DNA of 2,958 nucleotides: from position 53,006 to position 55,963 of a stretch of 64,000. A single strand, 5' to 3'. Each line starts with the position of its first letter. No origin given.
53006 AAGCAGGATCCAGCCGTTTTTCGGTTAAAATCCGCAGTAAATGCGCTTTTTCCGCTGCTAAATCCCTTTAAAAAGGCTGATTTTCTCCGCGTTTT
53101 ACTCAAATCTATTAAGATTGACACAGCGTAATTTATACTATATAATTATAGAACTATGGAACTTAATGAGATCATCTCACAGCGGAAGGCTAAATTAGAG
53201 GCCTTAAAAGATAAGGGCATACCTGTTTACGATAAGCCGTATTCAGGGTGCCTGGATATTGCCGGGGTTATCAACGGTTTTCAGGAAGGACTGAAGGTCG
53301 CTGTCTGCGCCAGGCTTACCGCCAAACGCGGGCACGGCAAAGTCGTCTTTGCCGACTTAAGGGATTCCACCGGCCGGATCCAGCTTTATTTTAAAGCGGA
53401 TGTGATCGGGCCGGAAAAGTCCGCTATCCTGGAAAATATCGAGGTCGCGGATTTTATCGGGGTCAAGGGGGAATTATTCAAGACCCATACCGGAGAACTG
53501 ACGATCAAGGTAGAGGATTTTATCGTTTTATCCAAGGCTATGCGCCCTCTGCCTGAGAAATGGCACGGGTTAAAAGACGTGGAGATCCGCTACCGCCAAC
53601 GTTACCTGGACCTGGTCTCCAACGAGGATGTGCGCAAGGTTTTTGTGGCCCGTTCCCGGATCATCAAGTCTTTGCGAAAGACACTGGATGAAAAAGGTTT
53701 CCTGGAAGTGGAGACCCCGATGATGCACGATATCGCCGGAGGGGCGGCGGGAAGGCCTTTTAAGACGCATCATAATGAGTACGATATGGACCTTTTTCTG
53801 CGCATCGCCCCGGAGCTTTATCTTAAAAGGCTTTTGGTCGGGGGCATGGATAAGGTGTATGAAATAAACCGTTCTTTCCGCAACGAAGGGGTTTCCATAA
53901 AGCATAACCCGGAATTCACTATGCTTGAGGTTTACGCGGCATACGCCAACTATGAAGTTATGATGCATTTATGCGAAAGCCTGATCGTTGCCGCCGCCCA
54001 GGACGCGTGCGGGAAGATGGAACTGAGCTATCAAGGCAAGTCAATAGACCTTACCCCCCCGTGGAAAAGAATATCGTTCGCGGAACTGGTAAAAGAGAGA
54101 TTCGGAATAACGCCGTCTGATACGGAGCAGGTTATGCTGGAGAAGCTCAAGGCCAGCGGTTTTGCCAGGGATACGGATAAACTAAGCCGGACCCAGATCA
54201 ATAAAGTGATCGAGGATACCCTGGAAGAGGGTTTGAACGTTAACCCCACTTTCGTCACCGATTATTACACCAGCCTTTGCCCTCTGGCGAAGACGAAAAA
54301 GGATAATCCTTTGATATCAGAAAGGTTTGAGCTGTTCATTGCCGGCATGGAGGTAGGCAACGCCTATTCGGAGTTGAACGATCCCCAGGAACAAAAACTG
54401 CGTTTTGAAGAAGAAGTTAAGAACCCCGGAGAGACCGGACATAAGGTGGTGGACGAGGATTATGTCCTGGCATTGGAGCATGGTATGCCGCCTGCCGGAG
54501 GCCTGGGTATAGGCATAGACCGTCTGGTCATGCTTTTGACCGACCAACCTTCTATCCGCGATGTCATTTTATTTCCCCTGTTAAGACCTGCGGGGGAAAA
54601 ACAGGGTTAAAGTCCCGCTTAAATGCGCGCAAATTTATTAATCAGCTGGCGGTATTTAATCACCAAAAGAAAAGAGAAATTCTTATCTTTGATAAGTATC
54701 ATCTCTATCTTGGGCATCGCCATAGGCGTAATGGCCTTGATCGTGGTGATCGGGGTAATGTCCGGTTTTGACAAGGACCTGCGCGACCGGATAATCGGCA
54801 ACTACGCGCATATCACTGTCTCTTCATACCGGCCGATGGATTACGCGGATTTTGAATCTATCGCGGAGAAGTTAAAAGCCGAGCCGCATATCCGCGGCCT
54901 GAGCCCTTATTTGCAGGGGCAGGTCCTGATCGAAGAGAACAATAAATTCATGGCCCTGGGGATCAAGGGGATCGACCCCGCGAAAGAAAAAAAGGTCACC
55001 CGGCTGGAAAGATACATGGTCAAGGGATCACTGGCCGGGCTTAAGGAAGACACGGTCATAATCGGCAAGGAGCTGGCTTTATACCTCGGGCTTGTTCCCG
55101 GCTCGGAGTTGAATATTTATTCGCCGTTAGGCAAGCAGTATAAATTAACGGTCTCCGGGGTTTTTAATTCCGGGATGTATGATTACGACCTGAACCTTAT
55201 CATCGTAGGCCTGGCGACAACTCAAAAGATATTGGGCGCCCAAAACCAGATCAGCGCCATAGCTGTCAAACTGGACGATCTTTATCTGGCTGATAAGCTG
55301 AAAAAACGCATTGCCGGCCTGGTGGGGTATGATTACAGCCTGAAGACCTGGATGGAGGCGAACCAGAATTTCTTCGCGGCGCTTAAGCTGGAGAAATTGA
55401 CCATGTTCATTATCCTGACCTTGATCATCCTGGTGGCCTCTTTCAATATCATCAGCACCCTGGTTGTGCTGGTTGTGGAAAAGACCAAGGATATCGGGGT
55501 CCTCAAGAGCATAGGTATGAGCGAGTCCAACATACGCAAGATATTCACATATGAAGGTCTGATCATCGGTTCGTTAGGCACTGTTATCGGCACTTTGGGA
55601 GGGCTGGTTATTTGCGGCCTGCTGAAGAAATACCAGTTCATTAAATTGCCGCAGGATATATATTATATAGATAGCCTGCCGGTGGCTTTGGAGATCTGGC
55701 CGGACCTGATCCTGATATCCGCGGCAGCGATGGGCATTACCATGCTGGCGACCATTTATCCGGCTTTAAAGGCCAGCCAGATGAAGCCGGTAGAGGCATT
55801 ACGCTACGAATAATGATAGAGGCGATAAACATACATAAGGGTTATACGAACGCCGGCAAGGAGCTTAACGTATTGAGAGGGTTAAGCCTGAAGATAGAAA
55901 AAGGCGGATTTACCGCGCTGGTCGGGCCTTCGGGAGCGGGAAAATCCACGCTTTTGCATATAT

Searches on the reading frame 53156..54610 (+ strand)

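Call 6: search_protein_families(library=pfam, proteins=[window:53156-54610:+], max_evalue=0.00001)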
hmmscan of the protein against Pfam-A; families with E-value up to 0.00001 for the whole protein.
window:53156-54610:+ (484 aa): 2 families
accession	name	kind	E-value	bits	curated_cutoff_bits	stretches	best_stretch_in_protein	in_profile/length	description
PF00152.25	tRNA-synt_2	-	2.8e-89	299.7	25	1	142-475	2-306/308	tRNA synthetases class II (D, K and N)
PF01336.31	tRNA_anti-codon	-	5.9e-16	58.6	27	1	48-125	1-75/75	OB-fold nucleic acid binding domain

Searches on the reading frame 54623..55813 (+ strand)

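Call 6: search_protein_families(library=pfam, proteins=[window:54623-55813:+], max_evalue=0.00001)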
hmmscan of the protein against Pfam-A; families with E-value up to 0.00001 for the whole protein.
window:54623-55813:+ (396 aa): 2 families
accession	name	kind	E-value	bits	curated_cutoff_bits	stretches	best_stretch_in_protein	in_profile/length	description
PF02687.27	FtsX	-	5.7e-22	78.5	25.5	1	262-389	1-120/120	FtsX-like permease C-terminal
PF12704.14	MacB_PCD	-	2.8e-20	73.9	27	1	25-231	1-205/207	MacB-like periplasmic core domain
